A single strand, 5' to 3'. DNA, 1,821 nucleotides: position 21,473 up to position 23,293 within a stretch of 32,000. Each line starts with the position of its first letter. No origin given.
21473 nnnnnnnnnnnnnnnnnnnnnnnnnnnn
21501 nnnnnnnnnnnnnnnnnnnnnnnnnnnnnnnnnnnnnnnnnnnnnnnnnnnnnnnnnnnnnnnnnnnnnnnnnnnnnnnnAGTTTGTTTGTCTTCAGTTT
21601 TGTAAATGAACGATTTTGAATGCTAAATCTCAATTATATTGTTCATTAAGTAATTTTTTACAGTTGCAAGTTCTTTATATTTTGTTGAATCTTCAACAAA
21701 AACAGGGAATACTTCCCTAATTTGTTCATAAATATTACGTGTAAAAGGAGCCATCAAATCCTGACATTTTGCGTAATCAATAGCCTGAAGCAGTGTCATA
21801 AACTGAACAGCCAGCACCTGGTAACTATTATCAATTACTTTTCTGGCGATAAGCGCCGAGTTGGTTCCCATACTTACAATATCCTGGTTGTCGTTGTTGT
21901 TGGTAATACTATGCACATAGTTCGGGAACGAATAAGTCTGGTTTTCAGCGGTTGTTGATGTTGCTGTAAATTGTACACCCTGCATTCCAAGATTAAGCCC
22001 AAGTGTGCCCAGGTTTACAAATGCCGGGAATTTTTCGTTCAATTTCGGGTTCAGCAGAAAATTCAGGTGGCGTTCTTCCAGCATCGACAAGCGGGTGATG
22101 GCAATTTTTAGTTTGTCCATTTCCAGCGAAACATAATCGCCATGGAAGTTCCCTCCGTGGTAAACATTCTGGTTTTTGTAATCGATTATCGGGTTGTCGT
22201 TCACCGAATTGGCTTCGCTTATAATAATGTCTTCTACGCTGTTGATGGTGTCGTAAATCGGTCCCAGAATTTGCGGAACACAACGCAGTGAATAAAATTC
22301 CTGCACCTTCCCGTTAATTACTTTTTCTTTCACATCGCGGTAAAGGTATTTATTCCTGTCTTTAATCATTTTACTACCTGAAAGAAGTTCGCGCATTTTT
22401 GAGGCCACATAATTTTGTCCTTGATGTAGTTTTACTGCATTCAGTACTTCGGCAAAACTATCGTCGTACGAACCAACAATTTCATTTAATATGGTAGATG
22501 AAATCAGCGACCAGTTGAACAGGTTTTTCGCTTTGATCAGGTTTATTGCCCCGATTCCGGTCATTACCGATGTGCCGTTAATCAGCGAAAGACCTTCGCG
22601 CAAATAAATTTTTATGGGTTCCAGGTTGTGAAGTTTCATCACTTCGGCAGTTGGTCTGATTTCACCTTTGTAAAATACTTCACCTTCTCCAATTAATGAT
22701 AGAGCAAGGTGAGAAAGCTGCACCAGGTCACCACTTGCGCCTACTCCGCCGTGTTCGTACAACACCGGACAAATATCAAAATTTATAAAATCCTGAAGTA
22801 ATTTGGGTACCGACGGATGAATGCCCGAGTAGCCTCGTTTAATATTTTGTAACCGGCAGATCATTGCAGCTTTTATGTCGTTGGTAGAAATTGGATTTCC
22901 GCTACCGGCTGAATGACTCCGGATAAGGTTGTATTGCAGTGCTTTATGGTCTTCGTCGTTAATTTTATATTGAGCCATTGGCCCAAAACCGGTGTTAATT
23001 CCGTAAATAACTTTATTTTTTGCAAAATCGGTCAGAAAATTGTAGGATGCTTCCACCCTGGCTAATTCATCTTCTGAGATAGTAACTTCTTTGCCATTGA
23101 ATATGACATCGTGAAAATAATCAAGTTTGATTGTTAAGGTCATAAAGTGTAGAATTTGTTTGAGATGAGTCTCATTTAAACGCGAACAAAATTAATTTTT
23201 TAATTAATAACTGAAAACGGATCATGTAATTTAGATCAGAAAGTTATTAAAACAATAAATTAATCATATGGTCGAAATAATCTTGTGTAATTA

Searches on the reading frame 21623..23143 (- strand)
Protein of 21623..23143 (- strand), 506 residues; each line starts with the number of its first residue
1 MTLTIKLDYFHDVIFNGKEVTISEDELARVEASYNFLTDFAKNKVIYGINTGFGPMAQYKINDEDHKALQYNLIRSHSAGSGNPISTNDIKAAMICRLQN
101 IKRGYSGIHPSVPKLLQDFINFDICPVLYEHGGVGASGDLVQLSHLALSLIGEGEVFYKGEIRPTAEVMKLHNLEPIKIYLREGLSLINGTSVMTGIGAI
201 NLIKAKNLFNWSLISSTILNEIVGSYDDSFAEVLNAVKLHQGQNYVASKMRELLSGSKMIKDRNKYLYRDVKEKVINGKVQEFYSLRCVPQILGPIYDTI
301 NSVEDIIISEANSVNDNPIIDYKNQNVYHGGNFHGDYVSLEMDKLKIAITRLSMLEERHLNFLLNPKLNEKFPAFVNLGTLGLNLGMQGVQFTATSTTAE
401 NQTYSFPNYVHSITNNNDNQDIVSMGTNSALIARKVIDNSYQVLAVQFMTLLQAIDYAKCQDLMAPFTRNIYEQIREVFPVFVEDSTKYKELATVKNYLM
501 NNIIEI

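Call 5: search_protein_families(library=ncbifam, proteins=[window:21623-23143:-], max_evalue=0.00001)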
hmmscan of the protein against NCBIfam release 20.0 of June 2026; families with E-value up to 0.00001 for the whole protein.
window:21623-23143:- (506 aa): 8 families
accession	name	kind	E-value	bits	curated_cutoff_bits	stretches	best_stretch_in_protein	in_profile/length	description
NF053541.1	FlxA_rubin_TAL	equivalog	8.9e-246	816.1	700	1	6-500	2-497/498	flexirubin biosynthesis tyrosine ammonia-lyase FlxA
NF006871.0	PRK09367.1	subfamily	3.4e-128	428.5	524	1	5-501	11-494/505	histidine ammonia-lyase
TIGR01225.1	hutH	equivalog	1.8e-125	419.3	539.15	1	6-501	9-491/506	histidine ammonia-lyase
TIGR03832.1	Tyr_2_3_mutase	equivalog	6.5e-116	387.8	501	1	13-488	14-496/507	tyrosine 2,3-aminomutase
TIGR04475.1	Phe_D_beta_mut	equivalog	4.7e-111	371.9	800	1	4-488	9-498/510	phenylalanine aminomutase (D-beta-phenylalanine forming)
NF041222.1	BagA_FevW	exception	5.1e-82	276.2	1000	1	16-497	20-512/529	bagremycin/ferroverdin biosynthesis tyrosine ammonia-lyase BagA/FevW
TIGR01226.1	phe_am_lyase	equivalog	1.6e-76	258.1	519.15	1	18-486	53-530/680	phenylalanine ammonia-lyase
TIGR04473.1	taxol_Phe_23mut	exception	1.8e-49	168.6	1250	1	23-471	55-510/687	phenylalanine aminomutase (L-beta-phenylalanine forming)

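Call 81: find_homologous_proteins(query=window:21623-23143:-, max_evalue=1e-50)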
Query window:21623-23143:- (506 aa): 8000 proteins with E <= 1e-50 among 8000 candidates; the best 120 are listed.
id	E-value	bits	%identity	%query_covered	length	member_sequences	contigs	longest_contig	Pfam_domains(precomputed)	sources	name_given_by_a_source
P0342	0.0e+0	1128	100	100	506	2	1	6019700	PF00221.25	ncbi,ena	-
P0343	0.0e+0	1013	88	99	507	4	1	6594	PF00221.25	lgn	-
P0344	2.5e-285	965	84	99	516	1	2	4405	PF00221.25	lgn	-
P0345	3.5e-284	961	84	99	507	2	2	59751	PF00221.25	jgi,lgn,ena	-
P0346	6.1e-279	944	82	99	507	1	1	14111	PF00221.25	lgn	-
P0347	1.9e-278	942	82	99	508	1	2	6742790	PF00221.25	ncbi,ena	-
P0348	7.8e-277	937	80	99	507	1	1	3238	PF00221.25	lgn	-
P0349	4.4e-271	918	79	99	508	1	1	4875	PF00221.25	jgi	jgi:histidine ammonia-lyase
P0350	6.5e-270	914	79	99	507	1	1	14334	PF00221.25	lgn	-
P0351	1.8e-223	761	67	99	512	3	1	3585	PF00221.25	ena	-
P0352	5.0e-220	749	67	99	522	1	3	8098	PF00221.25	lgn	-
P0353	1.3e-218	745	66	99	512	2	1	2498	PF00221.25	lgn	-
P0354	8.0e-218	742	66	98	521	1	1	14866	PF00221.25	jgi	jgi:histidine ammonia-lyase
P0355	1.9e-217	741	66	98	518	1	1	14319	PF00221.25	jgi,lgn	jgi:histidine ammonia-lyase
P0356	5.3e-217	739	64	99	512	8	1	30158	PF00221.25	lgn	-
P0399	5.0e-207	707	63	98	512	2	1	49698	PF00221.25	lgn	-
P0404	1.4e-205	702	60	99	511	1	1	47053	PF00221.25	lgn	-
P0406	3.9e-205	700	60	99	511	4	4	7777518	PF00221.25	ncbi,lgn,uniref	ncbi:histidine ammonia-lyase [Chitinophaga sp. W3I9]|uniref:HAL/PAL/TAL family ammonia-lyase n=1 Tax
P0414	2.2e-204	698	61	98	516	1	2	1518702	PF00221.25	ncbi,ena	-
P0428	6.5e-204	696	60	98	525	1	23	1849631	PF00221.25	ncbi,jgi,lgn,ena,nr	ncbi:MAG: aromatic amino acid lyase [Ferruginibacter sp.]|nr:aromatic amino acid lyase [Ferruginibac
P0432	7.8e-204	696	61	97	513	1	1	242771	PF00221.25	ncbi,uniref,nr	ncbi:MAG: histidine ammonia-lyase [Mucilaginibacter sp.]|uniref:HAL/PAL/TAL family ammonia-lyase n=1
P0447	2.1e-203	695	61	98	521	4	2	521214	PF00221.25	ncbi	-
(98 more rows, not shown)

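Call 82: find_encoding_contigs(protein=P0406, flank=10000, max_places=1)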
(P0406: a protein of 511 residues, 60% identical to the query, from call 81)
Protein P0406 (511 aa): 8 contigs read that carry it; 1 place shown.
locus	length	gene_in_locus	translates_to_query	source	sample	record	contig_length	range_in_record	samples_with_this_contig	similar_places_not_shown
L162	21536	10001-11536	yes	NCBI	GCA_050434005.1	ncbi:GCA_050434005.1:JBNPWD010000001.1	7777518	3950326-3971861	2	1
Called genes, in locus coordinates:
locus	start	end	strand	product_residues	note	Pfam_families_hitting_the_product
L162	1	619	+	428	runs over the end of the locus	PF06580:His_kinase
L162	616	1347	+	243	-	PF00072:Response_reg, PF04397:LytTR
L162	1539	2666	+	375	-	PF00266:Aminotran_5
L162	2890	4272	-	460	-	PF02878:PGM_PMM_I, PF02879:PGM_PMM_II, PF02880:PGM_PMM_III, PF00408:PGM_PMM_IV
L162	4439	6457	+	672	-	PF00884:Sulfatase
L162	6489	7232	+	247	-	PF08003:Methyltransf_9 (weak), PF02353:CMAS (weak), PF13489:Methyltransf_23, PF01209:Ubie_methyltran (weak), PF13847:Methyltransf_31, PF08241:Methyltransf_11, PF08242:Methyltransf_12, PF13649:Methyltransf_25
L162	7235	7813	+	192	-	PF01569:PAP2, PF14378:PAP2_3 (weak)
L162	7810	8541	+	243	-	PF02535:Zip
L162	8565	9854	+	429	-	PF01595:CNNM, PF00571:CBS, PF03471:CorC_HlyC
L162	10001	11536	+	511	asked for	PF00221:Lyase_aromatic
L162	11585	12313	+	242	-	PF00106:adh_short, PF08659:KR, PF13561:adh_short_C2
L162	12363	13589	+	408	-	PF00109:ketoacyl-synt, PF02801:Ketoacyl-synt_C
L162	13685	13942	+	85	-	PF00550:PP-binding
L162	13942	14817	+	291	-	PF03279:Lip_A_acyltrans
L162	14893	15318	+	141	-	PF22817:ApeP-like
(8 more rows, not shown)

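Call 83: find_encoding_contigs(protein=P0428, flank=10000, max_places=1)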
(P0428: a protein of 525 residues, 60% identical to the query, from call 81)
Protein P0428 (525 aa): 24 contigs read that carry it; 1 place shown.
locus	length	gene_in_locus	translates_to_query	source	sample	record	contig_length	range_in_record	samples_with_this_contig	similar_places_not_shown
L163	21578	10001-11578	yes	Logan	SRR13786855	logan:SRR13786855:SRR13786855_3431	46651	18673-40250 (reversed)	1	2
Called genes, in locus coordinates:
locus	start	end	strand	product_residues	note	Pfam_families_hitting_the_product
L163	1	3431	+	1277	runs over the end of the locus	PF03176:MMPL, PF01553:Acyltransferase, PF05175:MTS, PF08241:Methyltransf_11, PF08242:Methyltransf_12, PF13489:Methyltransf_23, PF13649:Methyltransf_25, PF13847:Methyltransf_31, +2 more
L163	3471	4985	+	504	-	PF00070:Pyr_redox (faint), PF00890:FAD_binding_2 (weak), PF01266:DAO (faint), PF01494:FAD_binding_3 (faint), PF01593:Amino_oxidase, PF03486:HI0933_like (faint), PF07992:Pyr_redox_2 (faint), PF13450:NAD_binding_8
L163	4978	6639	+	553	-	PF03417:AAT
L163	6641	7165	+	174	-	PF01648:ACPS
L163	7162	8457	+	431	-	PF00501:AMP-binding, PF14535:AMP-binding_C_2 (faint)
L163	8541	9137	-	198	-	-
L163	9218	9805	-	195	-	-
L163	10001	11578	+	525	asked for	PF00221:Lyase_aromatic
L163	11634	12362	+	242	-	PF00106:adh_short, PF08659:KR, PF13561:adh_short_C2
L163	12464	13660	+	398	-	PF00109:ketoacyl-synt, PF02801:Ketoacyl-synt_C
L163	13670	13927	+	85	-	PF00550:PP-binding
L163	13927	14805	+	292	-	PF03279:Lip_A_acyltrans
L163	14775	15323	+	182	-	PF22817:ApeP-like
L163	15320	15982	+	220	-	-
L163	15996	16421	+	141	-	PF13279:4HBT_2, PF03061:4HBT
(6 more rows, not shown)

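Call 84: find_encoding_contigs(protein=P0432, flank=10000, max_places=1)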
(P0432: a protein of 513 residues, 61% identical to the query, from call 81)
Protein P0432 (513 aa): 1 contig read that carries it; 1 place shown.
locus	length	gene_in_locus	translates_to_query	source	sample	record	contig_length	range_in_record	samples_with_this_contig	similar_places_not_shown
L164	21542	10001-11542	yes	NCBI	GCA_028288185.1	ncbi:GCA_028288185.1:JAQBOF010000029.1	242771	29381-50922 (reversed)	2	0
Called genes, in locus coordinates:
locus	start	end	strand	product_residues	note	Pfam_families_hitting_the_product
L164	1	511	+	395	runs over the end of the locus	PF12804:NTP_transf_3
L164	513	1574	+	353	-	PF00899:ThiF, PF00581:Rhodanese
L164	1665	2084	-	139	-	PF02391:MoaE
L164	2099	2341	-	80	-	PF02597:ThiS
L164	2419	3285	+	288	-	PF02634:FdhD-NarQ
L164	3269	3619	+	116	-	PF22668:DUF7009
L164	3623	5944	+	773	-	PF00384:Molybdopterin, PF01568:Molydop_binding (weak)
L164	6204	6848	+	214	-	PF00578:AhpC-TSA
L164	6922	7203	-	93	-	-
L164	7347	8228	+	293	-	PF10503:Esterase_PHB (weak), PF20434:BD-FAE (faint), PF00326:Peptidase_S9 (faint)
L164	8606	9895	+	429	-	PF00501:AMP-binding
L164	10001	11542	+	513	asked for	PF00221:Lyase_aromatic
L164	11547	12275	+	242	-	PF00106:adh_short, PF08659:KR, PF13561:adh_short_C2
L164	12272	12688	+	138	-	PF22817:ApeP-like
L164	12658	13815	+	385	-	PF00109:ketoacyl-synt, PF00108:Thiolase_N (faint), PF08545:ACP_syn_III (weak), PF02801:Ketoacyl-synt_C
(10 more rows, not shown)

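Call 85: find_encoding_contigs(protein=P0414, flank=10000, max_places=1)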
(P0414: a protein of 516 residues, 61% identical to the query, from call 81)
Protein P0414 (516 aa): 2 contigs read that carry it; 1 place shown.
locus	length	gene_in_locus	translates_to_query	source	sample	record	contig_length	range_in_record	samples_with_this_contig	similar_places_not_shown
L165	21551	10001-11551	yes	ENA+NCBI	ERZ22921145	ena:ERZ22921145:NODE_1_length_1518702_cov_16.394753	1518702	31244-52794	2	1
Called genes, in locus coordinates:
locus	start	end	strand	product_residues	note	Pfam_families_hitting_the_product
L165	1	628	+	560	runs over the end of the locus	PF12779:WXXGXW (weak)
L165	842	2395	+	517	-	PF01266:DAO, PF01494:FAD_binding_3 (faint), PF00355:Rieske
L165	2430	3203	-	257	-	PF01149:Fapy_DNA_glyco, PF05833:NFACT_N (faint), PF00416:Ribosomal_S13 (faint), PF06831:H2TH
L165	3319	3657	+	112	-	-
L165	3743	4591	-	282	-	PF23441:SDR, PF00106:adh_short, PF08659:KR, PF13561:adh_short_C2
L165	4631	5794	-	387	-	PF08240:ADH_N, PF00107:ADH_zinc_N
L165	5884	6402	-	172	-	PF05974:DUF892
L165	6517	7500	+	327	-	PF00106:adh_short, PF08659:KR, PF13561:adh_short_C2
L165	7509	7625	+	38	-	-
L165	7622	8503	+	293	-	PF02230:Abhydrolase_2 (weak), PF20434:BD-FAE (faint), PF00326:Peptidase_S9 (weak)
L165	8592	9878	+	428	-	PF00501:AMP-binding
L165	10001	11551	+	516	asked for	PF00221:Lyase_aromatic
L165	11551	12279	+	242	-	PF00106:adh_short, PF08659:KR, PF13561:adh_short_C2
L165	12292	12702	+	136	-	PF22817:ApeP-like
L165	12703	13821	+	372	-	PF00109:ketoacyl-synt, PF02801:Ketoacyl-synt_C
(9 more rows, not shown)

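Call 86: find_encoding_contigs(protein=P0447, flank=10000, max_places=1)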
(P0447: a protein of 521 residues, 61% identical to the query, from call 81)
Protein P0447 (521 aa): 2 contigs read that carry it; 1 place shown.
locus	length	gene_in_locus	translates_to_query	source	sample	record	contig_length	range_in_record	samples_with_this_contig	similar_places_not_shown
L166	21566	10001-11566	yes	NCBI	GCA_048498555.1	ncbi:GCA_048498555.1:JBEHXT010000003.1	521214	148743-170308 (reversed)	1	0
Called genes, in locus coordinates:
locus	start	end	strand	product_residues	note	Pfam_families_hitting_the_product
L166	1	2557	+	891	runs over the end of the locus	PF00128:Alpha-amylase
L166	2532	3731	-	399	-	PF00512:HisKA, PF02518:HATPase_c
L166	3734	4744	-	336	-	PF13581:HATPase_c_2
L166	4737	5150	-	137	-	PF13581:HATPase_c_2 (weak), PF02518:HATPase_c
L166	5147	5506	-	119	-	PF01740:STAS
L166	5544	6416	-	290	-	PF14361:RsbRD_N, PF01740:STAS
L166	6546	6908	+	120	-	PF00072:Response_reg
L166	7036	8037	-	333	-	PF00135:COesterase, PF20434:BD-FAE, PF02230:Abhydrolase_2 (faint), PF07859:Abhydrolase_3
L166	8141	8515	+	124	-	PF01648:ACPS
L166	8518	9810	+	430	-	PF00501:AMP-binding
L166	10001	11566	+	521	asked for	PF00221:Lyase_aromatic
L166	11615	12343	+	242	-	PF00106:adh_short, PF08659:KR, PF13561:adh_short_C2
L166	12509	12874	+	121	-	PF22817:ApeP-like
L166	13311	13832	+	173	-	PF01797:Y1_Tnp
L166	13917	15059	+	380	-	PF00109:ketoacyl-synt, PF08545:ACP_syn_III (faint), PF02801:Ketoacyl-synt_C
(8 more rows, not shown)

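Call 87: find_encoding_contigs(protein=P0404, flank=10000, max_places=1)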
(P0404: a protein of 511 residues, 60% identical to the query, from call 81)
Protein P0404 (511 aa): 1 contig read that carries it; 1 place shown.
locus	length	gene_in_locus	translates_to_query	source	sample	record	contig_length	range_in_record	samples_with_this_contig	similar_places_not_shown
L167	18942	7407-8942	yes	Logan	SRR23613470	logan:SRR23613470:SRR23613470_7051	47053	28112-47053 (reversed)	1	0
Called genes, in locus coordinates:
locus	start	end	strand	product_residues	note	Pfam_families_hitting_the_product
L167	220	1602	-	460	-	PF02878:PGM_PMM_I, PF02879:PGM_PMM_II, PF02880:PGM_PMM_III, PF00408:PGM_PMM_IV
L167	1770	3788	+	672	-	PF00884:Sulfatase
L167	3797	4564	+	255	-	PF08003:Methyltransf_9 (weak), PF03848:TehB (weak), PF13489:Methyltransf_23, PF01209:Ubie_methyltran (weak), PF13649:Methyltransf_25, PF13847:Methyltransf_31, PF08241:Methyltransf_11, PF08242:Methyltransf_12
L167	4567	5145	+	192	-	PF01569:PAP2, PF14378:PAP2_3 (weak)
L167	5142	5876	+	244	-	PF02535:Zip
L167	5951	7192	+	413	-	PF01595:CNNM, PF00571:CBS, PF03471:CorC_HlyC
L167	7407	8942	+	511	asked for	PF00221:Lyase_aromatic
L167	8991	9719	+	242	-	PF00106:adh_short, PF08659:KR, PF13561:adh_short_C2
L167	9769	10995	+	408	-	PF00109:ketoacyl-synt, PF02801:Ketoacyl-synt_C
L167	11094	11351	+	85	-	PF00550:PP-binding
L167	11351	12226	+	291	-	PF03279:Lip_A_acyltrans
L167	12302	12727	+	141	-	PF22817:ApeP-like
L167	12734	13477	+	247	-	-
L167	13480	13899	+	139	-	PF13279:4HBT_2, PF03061:4HBT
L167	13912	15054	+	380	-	PF00109:ketoacyl-synt, PF08545:ACP_syn_III (weak), PF02801:Ketoacyl-synt_C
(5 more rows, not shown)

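Call 96: find_encoding_contigs(protein=P0399, flank=10000, max_places=1)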
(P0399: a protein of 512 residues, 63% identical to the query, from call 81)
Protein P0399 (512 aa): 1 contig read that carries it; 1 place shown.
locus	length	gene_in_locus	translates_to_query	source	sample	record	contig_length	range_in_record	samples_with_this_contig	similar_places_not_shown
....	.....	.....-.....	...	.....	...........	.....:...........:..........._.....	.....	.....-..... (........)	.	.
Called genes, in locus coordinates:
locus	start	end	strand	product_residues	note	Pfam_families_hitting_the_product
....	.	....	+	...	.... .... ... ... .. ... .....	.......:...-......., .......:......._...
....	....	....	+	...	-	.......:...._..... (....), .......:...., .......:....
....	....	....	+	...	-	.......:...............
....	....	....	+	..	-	-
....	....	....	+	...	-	-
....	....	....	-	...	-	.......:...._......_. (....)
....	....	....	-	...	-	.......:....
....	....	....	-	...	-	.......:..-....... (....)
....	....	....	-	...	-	-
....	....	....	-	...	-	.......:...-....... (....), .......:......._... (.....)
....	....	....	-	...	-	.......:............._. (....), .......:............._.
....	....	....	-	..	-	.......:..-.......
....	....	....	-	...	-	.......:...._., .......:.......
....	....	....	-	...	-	-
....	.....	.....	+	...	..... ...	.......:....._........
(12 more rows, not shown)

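Call 97: find_encoding_contigs(protein=P0347, flank=10000, max_places=1)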
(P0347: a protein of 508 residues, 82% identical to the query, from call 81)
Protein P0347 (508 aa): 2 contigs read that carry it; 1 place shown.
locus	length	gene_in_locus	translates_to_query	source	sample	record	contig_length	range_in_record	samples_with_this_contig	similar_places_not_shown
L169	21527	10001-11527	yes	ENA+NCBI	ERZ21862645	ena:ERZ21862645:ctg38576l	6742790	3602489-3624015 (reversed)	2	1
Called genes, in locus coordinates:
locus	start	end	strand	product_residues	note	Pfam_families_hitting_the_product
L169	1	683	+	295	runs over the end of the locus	-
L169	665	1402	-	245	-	PF01863:YgjP-like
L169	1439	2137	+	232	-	PF00814:TsaD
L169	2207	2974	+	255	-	PF11306:DUF3108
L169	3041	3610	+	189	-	PF08207:EFP_N, PF01132:EFP, PF09285:Elong-fact-P_C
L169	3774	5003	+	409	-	PF07228:SpoIIE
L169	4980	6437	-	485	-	PF04932:Wzy_C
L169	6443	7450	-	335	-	-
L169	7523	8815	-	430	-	PF00579:tRNA-synt_1b, PF22421:SYY_C-terminal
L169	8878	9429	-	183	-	PF02674:Colicin_V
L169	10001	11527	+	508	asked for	PF00221:Lyase_aromatic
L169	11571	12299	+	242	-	PF00106:adh_short, PF08659:KR, PF13561:adh_short_C2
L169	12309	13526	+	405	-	PF00109:ketoacyl-synt, PF02801:Ketoacyl-synt_C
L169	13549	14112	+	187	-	-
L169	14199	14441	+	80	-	PF00550:PP-binding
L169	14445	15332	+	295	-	PF03279:Lip_A_acyltrans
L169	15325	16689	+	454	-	PF02310:B12-binding, PF04055:Radical_SAM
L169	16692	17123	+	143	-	PF22817:ApeP-like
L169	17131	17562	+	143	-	PF13279:4HBT_2, PF03061:4HBT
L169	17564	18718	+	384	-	PF00109:ketoacyl-synt, PF08545:ACP_syn_III (faint), PF02801:Ketoacyl-synt_C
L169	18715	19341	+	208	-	-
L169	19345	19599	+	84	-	PF00550:PP-binding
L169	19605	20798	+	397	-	PF00109:ketoacyl-synt, PF00108:Thiolase_N (weak), PF02801:Ketoacyl-synt_C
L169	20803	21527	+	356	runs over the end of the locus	PF00109:ketoacyl-synt (weak), PF13723:Ketoacyl-synt_2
